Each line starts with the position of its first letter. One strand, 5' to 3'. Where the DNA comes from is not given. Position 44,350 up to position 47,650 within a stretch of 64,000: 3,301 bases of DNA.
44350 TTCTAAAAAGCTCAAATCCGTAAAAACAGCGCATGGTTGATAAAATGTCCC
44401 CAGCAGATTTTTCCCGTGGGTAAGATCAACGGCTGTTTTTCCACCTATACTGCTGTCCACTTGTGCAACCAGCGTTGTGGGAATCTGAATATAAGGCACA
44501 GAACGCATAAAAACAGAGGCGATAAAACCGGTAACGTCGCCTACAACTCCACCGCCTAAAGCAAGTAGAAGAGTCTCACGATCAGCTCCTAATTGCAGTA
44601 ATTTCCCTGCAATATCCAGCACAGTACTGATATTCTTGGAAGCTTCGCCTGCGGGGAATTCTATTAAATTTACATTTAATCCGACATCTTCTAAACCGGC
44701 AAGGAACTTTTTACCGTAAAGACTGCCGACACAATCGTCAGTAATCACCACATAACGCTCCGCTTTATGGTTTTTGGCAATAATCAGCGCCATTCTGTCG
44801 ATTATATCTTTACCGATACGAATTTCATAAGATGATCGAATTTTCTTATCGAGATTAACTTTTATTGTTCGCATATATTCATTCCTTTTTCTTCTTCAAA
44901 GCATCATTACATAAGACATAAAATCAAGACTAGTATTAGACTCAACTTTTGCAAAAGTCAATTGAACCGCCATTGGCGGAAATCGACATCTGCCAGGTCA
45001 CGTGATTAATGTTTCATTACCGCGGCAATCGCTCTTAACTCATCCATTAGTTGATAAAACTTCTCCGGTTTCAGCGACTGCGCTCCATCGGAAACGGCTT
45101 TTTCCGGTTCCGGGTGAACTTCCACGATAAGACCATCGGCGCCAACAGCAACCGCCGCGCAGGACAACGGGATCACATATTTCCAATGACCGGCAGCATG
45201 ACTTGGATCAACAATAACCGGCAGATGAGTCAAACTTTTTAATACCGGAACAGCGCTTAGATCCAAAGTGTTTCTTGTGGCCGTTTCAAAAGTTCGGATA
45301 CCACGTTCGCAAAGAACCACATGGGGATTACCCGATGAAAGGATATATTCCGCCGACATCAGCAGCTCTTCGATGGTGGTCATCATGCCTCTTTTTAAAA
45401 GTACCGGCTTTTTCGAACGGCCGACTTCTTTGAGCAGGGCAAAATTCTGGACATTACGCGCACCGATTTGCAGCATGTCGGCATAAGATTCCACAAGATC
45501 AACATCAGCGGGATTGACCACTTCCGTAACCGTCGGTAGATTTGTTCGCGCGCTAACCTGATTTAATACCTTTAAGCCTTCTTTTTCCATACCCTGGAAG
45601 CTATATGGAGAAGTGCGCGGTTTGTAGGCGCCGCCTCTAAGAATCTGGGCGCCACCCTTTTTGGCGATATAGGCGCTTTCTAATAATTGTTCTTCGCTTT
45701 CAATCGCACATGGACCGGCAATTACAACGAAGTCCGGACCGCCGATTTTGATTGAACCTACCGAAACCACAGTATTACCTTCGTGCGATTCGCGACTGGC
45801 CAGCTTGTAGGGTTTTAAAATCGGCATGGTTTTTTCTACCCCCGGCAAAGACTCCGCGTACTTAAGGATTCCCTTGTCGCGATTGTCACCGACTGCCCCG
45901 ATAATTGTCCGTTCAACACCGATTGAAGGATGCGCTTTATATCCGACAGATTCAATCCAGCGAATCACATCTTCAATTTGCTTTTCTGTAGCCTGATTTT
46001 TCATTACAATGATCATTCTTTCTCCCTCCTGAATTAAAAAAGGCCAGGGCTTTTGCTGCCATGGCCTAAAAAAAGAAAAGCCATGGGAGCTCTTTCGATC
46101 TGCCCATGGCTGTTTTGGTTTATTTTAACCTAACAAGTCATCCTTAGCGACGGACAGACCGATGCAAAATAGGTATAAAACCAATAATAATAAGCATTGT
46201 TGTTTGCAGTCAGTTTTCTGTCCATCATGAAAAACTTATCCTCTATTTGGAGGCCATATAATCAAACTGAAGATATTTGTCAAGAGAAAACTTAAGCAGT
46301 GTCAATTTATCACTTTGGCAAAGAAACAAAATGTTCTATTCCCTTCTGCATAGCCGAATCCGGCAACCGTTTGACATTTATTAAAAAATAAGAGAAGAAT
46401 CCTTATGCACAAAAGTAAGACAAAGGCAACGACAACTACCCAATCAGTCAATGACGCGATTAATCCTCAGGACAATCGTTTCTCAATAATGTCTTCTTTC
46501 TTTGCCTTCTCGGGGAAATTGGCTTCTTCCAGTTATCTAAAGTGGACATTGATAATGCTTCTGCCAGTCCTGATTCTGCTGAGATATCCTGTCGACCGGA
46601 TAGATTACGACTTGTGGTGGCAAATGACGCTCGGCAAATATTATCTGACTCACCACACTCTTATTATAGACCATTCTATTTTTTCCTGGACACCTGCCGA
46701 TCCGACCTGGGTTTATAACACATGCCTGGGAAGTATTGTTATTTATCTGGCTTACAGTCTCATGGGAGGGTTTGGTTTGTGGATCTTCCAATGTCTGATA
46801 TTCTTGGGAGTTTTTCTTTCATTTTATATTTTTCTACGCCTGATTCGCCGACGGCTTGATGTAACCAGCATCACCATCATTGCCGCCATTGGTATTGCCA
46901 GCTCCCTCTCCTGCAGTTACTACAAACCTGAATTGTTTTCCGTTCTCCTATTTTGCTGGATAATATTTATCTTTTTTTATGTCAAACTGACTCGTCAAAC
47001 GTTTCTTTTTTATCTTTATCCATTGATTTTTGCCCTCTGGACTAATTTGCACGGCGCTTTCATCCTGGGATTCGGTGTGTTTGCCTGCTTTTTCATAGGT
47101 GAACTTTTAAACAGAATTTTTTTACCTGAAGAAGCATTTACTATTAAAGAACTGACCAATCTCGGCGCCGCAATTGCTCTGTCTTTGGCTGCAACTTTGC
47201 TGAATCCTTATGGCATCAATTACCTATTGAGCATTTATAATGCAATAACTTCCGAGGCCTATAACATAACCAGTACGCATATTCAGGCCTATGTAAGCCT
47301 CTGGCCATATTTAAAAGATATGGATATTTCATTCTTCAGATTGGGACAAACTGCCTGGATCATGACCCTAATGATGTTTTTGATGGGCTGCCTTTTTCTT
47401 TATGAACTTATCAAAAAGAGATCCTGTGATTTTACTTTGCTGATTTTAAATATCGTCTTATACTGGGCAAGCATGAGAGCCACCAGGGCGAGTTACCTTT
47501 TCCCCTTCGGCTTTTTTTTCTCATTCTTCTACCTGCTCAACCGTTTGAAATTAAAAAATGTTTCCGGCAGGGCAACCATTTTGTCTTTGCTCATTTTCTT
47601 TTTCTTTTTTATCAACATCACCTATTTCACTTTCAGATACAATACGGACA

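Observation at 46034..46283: Tyr/Trp/Phe-rich leader peptide with tandem terminators ahead of the whole shikimate/Phe/Tyr supraoperon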

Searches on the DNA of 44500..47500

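Call 4: search_rna_families(source=window, start=44500, end=47500, threshold=evalue, max_evalue=10, show_alignments=3)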
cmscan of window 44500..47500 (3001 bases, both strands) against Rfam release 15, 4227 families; matches with E-value up to 10: 2.
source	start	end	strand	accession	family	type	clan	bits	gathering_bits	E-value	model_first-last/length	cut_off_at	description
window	46662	46720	-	RF02979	freshwater-1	Gene; sRNA;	-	17.2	72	2.2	1-62/62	no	freshwater-1 RNA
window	46066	46184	-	RF01673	PhrS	Gene; sRNA;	-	13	37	3.5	1-212/212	no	PhrS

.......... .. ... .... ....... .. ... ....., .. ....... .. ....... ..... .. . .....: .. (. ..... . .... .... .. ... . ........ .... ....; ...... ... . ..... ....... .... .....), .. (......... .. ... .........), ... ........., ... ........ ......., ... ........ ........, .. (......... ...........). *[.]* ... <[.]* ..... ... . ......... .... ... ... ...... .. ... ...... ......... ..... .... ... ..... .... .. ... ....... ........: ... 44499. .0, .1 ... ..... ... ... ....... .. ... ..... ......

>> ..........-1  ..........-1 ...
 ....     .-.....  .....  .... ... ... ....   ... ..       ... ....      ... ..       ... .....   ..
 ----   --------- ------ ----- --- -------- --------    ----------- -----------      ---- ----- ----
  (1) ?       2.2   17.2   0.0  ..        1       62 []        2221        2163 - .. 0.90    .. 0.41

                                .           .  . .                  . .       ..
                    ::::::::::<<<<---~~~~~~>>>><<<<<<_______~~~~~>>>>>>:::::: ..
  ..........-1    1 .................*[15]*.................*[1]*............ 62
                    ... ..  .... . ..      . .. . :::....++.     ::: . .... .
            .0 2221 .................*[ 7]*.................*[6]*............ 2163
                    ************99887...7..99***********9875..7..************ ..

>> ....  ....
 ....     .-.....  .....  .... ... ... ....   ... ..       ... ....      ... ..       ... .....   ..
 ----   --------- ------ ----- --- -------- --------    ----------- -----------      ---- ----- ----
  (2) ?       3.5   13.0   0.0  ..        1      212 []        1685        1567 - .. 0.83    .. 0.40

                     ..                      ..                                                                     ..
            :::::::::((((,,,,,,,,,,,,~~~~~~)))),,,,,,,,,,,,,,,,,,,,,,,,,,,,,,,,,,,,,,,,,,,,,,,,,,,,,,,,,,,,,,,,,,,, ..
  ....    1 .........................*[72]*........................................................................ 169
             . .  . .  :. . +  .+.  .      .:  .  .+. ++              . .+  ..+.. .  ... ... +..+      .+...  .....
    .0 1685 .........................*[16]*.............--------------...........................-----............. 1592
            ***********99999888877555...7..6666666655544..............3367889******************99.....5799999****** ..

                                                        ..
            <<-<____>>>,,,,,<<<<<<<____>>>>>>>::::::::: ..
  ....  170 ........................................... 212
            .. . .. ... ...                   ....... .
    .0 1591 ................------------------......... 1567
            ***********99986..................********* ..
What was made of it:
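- On Curated Rfam leader families (Trp, Phe, His, Leu and Thr leaders and others in Rfam 15): Within 44500-47500 there is no leader-family hit, even at E up to 10; only two spurious weak hits (call 4).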
